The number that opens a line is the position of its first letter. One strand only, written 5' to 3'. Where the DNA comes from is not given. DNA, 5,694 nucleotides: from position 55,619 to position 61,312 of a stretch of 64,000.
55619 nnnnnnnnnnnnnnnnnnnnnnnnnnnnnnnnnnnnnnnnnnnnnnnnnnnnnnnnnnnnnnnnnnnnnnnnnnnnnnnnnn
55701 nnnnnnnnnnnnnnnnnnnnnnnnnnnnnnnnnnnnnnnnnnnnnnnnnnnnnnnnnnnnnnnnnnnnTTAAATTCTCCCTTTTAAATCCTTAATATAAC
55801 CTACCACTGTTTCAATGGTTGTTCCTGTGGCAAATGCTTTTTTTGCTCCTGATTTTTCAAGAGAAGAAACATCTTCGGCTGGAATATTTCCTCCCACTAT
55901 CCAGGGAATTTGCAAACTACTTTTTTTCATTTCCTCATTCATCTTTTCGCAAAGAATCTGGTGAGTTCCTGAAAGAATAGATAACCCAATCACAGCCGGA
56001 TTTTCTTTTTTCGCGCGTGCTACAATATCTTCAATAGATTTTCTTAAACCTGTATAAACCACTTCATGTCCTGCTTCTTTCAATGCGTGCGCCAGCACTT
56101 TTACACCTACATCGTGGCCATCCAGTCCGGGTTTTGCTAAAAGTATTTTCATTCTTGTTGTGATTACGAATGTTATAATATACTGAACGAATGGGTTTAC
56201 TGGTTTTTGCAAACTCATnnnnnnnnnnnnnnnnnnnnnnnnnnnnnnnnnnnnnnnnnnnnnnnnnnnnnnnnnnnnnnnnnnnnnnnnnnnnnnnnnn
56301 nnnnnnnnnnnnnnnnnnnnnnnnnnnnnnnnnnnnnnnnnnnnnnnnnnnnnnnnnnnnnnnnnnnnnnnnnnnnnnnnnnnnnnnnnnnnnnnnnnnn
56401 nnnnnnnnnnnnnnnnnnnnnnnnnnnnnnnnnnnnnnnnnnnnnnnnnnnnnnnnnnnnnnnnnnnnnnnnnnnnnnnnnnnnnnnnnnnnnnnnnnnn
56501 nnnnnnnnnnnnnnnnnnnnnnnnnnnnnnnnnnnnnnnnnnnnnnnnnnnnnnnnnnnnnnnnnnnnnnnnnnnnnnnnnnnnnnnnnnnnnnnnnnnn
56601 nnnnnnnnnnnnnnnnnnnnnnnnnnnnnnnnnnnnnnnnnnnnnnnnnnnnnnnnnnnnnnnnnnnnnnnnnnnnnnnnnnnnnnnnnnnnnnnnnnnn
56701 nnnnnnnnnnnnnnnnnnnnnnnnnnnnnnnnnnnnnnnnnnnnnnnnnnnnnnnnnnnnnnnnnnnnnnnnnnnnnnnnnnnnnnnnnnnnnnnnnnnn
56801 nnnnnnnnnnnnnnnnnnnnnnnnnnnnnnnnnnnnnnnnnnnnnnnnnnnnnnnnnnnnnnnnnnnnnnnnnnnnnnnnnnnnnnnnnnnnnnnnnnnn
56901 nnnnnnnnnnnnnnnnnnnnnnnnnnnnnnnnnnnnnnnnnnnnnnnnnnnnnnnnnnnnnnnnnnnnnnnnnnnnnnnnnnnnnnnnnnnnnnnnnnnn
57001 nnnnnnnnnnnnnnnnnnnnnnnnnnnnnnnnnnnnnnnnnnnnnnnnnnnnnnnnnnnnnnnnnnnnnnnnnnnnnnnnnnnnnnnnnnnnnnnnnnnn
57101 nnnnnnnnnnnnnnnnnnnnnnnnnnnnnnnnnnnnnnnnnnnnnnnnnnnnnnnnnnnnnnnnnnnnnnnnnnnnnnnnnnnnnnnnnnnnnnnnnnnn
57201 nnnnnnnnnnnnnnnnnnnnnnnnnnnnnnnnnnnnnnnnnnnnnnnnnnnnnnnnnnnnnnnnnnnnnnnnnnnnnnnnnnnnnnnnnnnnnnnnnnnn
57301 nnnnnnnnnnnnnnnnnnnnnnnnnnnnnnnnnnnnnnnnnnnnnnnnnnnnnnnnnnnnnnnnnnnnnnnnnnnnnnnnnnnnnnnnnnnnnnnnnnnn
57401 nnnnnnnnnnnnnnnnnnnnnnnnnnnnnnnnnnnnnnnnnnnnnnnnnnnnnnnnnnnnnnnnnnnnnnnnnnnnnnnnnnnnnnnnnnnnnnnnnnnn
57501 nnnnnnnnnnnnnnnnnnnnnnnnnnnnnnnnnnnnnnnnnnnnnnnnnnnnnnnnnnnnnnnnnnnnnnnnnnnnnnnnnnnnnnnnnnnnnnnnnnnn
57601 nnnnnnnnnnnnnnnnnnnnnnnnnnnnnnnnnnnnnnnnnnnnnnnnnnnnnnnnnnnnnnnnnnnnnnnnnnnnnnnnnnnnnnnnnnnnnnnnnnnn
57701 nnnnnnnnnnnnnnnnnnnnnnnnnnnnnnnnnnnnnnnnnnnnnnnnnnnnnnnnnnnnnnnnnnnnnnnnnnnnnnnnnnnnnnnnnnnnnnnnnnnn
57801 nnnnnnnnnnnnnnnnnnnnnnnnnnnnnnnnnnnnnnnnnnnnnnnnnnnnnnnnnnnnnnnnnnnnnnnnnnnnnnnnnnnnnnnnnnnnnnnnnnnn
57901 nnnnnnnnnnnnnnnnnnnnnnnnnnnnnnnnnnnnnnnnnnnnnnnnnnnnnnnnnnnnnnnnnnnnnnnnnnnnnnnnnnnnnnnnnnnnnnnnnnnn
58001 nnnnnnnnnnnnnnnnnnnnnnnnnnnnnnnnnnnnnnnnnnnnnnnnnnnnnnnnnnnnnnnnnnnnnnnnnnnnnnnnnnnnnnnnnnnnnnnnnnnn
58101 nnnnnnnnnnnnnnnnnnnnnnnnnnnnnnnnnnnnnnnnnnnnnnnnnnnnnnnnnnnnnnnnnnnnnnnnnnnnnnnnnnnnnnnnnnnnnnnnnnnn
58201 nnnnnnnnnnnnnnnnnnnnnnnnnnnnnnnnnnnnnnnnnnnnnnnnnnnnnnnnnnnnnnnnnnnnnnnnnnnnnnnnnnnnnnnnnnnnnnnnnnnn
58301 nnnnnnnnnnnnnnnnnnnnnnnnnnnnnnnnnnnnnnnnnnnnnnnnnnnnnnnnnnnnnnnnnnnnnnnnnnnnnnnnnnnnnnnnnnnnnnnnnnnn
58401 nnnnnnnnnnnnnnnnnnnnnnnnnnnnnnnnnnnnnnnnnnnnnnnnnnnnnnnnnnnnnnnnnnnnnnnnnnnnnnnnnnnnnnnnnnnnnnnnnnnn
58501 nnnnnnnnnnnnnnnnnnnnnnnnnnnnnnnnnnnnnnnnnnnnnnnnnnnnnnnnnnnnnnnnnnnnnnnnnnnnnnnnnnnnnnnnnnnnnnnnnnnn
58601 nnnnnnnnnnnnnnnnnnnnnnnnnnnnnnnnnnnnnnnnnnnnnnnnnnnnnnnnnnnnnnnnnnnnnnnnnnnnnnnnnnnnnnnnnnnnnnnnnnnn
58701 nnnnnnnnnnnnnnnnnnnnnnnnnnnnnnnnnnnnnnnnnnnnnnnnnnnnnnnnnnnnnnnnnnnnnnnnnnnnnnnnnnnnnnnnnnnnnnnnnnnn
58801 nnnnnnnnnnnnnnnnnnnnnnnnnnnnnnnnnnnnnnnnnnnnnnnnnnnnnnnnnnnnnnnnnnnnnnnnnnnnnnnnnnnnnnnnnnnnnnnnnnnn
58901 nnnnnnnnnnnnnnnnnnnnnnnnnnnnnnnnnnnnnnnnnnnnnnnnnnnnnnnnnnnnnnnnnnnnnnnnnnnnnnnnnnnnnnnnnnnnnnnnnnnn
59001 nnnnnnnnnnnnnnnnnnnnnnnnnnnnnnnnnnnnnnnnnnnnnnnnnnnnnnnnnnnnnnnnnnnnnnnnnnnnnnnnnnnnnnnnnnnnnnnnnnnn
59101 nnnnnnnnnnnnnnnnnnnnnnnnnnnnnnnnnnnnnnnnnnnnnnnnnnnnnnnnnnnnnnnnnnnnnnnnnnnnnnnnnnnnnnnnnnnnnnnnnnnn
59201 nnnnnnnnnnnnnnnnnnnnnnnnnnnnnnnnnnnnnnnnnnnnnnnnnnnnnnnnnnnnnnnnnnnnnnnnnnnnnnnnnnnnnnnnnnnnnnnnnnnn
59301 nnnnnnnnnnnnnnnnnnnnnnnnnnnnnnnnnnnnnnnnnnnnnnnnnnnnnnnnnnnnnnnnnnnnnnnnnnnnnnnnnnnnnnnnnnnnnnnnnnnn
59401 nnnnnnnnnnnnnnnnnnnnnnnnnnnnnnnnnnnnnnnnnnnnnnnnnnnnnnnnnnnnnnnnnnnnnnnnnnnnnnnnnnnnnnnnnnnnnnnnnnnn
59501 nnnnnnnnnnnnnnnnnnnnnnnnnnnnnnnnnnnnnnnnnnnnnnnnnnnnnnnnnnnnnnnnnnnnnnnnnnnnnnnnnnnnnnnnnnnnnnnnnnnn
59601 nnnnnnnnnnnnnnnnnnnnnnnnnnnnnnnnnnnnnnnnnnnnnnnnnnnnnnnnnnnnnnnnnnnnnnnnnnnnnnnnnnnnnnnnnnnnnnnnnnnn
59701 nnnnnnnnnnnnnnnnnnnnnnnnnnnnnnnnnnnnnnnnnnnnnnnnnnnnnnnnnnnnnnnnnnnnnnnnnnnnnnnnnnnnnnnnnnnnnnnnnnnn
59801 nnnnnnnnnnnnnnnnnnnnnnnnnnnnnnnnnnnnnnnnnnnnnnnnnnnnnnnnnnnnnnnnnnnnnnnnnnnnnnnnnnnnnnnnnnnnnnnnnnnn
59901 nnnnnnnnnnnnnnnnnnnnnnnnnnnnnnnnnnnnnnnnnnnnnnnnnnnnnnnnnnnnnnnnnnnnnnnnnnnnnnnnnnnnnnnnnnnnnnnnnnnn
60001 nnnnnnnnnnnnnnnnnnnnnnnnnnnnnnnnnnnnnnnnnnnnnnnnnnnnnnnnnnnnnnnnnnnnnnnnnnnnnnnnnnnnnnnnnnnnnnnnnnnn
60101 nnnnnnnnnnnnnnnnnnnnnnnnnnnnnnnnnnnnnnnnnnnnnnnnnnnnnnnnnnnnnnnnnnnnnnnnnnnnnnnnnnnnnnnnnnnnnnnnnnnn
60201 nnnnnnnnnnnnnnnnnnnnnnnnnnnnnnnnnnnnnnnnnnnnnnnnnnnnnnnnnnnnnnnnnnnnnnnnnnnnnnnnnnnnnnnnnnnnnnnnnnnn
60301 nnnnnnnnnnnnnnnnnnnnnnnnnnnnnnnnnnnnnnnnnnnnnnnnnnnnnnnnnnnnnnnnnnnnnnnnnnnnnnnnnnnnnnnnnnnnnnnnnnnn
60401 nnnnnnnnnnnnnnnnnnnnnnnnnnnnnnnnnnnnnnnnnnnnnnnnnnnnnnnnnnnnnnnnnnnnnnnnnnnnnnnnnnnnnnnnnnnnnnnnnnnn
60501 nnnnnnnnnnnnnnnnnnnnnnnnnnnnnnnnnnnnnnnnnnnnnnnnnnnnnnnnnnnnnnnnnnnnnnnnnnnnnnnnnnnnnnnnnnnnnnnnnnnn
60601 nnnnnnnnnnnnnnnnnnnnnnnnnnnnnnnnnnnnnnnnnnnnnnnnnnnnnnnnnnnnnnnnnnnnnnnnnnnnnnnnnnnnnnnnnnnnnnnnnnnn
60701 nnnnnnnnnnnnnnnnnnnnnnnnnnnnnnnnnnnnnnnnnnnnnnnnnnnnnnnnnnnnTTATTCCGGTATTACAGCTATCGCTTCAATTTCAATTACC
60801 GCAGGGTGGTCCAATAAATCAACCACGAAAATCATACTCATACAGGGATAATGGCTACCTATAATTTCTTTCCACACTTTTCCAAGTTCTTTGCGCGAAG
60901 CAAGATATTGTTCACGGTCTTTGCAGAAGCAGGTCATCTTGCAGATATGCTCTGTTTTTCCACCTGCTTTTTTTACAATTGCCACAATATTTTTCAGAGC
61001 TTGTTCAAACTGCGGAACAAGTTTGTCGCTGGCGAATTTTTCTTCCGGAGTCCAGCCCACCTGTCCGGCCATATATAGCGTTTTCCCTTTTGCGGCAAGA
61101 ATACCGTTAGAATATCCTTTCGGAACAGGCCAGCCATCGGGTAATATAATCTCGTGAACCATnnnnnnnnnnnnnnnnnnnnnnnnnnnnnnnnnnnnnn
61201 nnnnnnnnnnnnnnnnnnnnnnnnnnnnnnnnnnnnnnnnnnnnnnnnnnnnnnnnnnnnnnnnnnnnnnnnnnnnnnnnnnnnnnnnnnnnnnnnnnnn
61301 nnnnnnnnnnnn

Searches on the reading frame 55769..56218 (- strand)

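Call 81: search_protein_families(library=pfam, proteins=[window:55769-56218:-], max_evalue=0.00001)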
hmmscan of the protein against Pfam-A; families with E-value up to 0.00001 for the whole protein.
window:55769-56218:- (149 aa): 1 family
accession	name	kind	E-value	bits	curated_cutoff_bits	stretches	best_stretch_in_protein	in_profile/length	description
PF02310.24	B12-binding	-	4e-22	78.7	32.1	1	23-133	1-114/121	B12 binding domain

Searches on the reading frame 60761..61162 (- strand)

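Call 81: search_protein_families(library=pfam, proteins=[window:60761-61162:-], max_evalue=0.00001)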
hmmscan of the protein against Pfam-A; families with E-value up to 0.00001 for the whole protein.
window:60761-61162:- (133 aa): 1 family
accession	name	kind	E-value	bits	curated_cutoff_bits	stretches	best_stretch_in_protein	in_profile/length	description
PF01042.26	Ribonuc_L-PSP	-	7.1e-20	71.6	27.3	1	16-131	10-121/121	Endoribonuclease L-PSP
